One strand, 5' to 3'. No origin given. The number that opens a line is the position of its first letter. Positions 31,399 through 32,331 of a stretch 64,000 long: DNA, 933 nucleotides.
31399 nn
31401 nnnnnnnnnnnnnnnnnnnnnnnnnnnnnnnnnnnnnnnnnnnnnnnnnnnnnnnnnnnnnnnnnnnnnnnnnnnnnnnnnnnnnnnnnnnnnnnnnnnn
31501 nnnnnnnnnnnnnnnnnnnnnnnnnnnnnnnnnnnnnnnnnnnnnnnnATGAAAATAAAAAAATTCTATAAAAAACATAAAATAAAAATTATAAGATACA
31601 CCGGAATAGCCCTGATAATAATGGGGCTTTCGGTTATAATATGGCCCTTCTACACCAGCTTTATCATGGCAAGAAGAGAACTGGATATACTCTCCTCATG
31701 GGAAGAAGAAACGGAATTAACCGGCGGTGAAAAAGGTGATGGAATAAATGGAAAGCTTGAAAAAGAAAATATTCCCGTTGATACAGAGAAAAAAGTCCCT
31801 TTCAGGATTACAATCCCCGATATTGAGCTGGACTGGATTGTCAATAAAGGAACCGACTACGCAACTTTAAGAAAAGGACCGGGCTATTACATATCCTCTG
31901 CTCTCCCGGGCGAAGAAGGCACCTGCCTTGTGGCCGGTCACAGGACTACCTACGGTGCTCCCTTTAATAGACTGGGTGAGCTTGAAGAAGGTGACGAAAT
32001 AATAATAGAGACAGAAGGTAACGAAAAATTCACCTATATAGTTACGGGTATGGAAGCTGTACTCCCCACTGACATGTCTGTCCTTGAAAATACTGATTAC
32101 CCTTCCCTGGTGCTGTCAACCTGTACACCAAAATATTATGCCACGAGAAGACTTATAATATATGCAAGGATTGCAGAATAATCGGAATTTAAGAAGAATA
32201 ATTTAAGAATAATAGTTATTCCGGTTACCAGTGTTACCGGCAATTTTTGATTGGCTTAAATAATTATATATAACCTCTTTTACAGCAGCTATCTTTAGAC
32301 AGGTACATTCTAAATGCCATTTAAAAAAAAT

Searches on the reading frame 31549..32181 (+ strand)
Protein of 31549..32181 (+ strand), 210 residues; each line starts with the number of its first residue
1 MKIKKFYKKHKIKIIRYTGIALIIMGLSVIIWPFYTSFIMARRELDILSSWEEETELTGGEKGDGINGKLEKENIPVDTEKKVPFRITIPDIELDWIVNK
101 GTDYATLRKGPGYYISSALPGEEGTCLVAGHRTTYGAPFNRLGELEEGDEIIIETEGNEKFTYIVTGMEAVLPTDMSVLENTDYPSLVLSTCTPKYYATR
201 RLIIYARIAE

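Call 10: search_protein_families(library=pfam, proteins=[window:31549-32181:+], max_evalue=0.01)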
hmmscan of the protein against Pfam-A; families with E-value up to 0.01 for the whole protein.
window:31549-32181:+ (210 aa): 1 family
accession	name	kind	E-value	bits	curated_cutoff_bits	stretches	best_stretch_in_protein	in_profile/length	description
PF04203.18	Sortase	-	1.8e-33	115.3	26.6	1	87-207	1-123/125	Sortase domain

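Call 14: search_protein_families(library=ncbifam, proteins=[window:31549-32181:+], max_evalue=0.01)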
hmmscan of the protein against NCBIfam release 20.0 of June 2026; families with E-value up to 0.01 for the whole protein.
window:31549-32181:+ (210 aa): 7 families
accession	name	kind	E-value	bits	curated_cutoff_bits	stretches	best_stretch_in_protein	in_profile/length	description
NF033747.1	class_E_sortase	subfamily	4e-32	111.8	160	1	17-208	3-205/211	class E sortase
NF058671.1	sortase_SrtD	exception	2.2e-29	102.5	140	1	19-207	2-186/187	class D sortase, LPxTATN-specific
NF033746.1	class_D_sortase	subfamily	2.1e-24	85.9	165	1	86-208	12-133/135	class D sortase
NF033745.1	class_C_sortase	subfamily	2.2e-20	73.4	160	1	86-206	95-218/220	class C sortase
TIGR01076.1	sortase_fam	subfamily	2.8e-20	72.5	39.35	1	87-206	3-125/136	sortase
TIGR03784.1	marine_sortase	equivalog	1e-12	48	158.25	1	86-194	53-158/174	class GN sortase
NF033748.1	class_F_sortase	subfamily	1.5e-11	44.2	166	1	83-200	10-141/155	class F sortase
